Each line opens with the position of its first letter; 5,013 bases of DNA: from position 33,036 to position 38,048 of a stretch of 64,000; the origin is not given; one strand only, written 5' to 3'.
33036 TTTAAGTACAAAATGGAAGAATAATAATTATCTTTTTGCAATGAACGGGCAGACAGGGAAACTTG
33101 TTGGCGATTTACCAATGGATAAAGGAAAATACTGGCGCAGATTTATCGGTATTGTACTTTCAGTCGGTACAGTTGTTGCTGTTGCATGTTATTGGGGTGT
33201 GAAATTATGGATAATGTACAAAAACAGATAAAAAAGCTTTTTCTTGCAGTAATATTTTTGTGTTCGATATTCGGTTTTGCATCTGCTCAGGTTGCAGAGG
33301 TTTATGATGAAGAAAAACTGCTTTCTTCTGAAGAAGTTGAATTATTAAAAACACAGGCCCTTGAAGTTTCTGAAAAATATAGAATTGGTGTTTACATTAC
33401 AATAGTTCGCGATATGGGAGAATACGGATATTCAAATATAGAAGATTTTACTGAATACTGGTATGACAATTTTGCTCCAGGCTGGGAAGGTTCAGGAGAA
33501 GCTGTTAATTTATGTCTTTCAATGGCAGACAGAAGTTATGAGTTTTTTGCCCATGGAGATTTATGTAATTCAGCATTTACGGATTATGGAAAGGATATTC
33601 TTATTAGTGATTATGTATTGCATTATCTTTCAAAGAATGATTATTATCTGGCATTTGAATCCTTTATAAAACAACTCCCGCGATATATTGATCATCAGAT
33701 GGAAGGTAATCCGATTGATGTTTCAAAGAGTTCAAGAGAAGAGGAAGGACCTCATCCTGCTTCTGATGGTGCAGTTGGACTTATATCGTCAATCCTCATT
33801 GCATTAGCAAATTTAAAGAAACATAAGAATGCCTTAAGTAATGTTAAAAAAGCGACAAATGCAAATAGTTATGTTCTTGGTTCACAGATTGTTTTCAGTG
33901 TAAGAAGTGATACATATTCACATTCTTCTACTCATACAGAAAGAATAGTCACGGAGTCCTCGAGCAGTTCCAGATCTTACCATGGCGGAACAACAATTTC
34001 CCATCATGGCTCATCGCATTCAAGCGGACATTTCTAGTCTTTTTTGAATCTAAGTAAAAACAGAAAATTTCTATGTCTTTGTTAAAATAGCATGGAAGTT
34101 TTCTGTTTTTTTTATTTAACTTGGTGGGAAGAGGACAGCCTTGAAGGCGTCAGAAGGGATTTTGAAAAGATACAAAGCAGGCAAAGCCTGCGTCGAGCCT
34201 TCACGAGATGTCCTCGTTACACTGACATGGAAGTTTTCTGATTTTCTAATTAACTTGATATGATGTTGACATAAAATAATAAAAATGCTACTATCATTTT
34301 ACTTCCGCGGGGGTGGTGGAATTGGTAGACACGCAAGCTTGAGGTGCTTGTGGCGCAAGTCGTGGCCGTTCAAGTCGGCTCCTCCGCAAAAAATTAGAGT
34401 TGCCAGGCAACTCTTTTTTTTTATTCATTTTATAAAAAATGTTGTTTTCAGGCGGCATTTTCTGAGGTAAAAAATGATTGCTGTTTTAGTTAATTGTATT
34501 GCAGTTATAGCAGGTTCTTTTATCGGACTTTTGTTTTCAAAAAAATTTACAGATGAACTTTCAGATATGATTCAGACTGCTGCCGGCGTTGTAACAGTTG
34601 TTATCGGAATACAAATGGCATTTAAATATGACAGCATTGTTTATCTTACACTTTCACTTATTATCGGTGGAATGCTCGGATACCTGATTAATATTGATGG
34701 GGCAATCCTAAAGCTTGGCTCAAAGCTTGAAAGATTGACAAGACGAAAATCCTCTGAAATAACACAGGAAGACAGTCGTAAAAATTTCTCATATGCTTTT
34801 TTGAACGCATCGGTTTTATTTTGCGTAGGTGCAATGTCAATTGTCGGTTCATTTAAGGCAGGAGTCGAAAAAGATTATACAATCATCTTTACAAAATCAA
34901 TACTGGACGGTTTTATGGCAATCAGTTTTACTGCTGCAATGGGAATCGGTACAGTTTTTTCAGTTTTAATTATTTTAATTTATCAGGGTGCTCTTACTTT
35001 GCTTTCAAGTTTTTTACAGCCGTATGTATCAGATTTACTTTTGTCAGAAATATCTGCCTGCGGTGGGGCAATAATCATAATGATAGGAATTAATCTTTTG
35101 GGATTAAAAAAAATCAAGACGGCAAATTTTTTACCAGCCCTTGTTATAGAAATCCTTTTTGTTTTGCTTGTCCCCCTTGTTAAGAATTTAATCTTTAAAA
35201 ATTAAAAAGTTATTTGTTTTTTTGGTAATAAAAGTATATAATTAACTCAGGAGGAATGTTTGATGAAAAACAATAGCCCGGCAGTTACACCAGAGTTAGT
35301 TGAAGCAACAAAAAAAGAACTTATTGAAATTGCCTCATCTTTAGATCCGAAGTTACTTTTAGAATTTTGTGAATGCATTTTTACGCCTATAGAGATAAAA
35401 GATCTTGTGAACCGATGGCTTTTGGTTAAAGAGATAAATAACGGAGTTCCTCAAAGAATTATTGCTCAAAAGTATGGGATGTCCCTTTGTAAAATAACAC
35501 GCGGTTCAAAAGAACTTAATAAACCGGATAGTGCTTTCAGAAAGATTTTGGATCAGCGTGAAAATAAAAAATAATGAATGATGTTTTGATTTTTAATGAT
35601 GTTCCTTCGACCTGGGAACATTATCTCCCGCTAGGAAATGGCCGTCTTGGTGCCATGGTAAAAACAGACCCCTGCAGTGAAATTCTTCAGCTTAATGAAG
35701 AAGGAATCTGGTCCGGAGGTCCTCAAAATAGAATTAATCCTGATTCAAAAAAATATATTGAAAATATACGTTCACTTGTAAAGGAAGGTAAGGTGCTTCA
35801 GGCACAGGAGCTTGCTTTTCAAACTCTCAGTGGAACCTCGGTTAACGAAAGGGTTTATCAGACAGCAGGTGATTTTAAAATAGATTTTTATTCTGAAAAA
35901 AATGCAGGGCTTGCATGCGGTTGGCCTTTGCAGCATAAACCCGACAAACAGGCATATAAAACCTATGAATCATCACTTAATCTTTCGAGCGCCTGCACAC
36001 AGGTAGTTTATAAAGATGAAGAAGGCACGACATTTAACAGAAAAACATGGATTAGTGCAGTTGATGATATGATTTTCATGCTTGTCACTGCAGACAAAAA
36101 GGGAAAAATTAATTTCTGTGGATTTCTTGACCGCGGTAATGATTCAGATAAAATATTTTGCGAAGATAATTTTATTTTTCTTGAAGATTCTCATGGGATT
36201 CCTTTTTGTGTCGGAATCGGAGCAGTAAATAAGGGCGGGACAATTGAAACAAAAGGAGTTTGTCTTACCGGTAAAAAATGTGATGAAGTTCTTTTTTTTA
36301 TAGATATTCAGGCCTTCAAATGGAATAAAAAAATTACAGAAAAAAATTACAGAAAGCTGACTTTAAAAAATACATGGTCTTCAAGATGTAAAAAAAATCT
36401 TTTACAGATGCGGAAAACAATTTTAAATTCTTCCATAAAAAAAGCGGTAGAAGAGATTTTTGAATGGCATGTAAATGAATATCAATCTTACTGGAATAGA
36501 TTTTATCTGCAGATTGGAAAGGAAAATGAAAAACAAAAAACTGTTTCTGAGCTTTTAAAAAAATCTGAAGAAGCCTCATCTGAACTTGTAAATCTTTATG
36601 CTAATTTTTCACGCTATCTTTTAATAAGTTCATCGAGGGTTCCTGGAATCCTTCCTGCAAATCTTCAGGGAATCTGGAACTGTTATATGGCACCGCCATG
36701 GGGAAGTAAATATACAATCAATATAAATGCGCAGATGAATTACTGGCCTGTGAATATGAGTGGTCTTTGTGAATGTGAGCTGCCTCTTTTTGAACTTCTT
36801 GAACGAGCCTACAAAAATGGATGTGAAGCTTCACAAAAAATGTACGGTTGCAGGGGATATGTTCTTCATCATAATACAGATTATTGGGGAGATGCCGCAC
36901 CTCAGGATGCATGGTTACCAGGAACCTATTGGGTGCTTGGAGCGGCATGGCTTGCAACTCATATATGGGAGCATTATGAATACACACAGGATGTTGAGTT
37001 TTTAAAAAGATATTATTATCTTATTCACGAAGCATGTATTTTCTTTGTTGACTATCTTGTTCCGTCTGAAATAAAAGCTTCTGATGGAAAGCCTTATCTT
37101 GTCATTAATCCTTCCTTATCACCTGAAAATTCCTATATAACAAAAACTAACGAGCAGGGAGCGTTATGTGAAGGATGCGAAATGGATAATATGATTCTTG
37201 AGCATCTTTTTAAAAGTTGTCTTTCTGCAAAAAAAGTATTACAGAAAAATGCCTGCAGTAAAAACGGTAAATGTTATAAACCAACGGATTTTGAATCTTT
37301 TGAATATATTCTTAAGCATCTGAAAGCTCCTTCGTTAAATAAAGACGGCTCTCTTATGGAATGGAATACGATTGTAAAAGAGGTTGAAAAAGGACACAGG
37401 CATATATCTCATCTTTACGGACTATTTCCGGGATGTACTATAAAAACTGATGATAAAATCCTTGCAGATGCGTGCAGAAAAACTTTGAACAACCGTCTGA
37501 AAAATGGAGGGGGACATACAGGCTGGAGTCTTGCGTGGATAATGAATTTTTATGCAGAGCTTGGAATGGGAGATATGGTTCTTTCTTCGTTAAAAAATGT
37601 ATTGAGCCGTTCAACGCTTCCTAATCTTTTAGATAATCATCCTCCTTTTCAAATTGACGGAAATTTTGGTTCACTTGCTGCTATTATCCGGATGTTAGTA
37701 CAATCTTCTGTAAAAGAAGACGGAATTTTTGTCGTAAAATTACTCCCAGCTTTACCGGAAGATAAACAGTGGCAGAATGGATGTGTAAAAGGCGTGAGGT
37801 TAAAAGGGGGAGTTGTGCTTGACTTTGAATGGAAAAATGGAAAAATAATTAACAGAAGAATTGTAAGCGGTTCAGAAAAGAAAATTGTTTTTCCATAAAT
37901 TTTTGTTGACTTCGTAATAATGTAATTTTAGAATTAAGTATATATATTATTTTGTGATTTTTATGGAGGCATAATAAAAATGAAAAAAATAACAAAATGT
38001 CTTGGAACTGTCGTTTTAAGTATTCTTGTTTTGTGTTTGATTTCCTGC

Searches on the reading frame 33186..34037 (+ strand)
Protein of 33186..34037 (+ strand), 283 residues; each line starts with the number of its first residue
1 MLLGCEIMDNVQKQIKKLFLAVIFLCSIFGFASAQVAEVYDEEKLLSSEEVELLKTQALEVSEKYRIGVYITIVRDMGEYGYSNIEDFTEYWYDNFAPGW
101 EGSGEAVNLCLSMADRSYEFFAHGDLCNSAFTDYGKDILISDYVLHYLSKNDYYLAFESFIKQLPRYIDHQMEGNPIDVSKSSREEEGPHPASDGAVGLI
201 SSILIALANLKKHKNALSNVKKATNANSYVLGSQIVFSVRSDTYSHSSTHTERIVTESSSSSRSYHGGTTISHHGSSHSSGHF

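Call 51: search_protein_families(library=pfam, proteins=[window:33186-34037:+], max_evalue=0.00001)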
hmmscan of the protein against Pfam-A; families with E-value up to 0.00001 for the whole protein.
window:33186-34037:+ (283 aa): 1 family
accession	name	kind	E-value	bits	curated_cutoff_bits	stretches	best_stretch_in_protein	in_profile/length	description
PF04536.20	TPM_phosphatase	-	2.3e-16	60.4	22.1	1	39-164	1-122/125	TPM domain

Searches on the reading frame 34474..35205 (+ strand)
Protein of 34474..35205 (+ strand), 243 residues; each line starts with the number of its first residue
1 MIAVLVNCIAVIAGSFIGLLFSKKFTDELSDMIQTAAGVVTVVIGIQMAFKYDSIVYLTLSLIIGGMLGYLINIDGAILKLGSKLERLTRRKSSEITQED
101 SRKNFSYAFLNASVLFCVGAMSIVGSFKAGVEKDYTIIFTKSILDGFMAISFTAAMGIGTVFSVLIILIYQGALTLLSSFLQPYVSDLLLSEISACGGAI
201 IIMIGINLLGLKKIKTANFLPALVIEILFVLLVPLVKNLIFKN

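Call 67: search_protein_families(library=pfam, proteins=[window:34474-35205:+], max_evalue=0.00001)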
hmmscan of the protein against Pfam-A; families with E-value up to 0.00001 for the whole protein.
window:34474-35205:+ (243 aa): 1 family
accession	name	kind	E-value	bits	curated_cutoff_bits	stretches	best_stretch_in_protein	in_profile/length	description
PF04474.17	DUF554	-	1.5e-71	240.8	25.1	1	2-230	1-219/220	Protein of unknown function (DUF554)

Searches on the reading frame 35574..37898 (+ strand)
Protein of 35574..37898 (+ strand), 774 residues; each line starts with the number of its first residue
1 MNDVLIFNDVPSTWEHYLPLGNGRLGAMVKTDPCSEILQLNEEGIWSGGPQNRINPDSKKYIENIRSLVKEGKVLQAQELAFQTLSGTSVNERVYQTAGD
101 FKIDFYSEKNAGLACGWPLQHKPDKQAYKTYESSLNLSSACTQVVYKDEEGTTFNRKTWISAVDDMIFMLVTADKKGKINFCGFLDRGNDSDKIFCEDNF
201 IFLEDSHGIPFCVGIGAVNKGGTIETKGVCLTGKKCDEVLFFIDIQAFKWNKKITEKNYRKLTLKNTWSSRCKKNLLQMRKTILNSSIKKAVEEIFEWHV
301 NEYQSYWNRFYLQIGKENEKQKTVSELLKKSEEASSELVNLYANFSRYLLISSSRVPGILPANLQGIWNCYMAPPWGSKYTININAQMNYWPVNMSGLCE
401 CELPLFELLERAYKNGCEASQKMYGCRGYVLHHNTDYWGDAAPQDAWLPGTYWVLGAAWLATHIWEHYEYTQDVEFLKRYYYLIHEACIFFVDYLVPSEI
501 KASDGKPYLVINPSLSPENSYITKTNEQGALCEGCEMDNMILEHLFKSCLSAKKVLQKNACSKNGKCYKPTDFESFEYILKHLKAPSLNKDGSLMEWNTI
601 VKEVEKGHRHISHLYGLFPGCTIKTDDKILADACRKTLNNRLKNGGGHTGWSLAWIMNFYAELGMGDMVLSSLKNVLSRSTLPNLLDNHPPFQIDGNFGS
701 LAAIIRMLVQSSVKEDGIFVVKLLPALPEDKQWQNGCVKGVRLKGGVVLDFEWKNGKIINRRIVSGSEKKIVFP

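Call 51: search_protein_families(library=pfam, proteins=[window:35574-37898:+], max_evalue=0.00001)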
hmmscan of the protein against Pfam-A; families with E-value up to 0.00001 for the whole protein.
window:35574-37898:+ (774 aa): 3 families
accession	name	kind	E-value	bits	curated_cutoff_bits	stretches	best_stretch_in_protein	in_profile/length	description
PF22124.2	Glyco_hydro_95_cat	-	1.7e-139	465.7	27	1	293-708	3-408/408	Glycosyl hydrolase family 95 catalytic domain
PF14498.12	Glyco_hyd_65N_2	-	1.2e-37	130.6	27.7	1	10-245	5-227/234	Glycosyl hydrolase family 65, N-terminal domain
PF21307.2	Glyco_hydro_95_C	-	2.8e-10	41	27.6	1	721-771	7-55/94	Glycoside hydrolase family 95, C-terminal domain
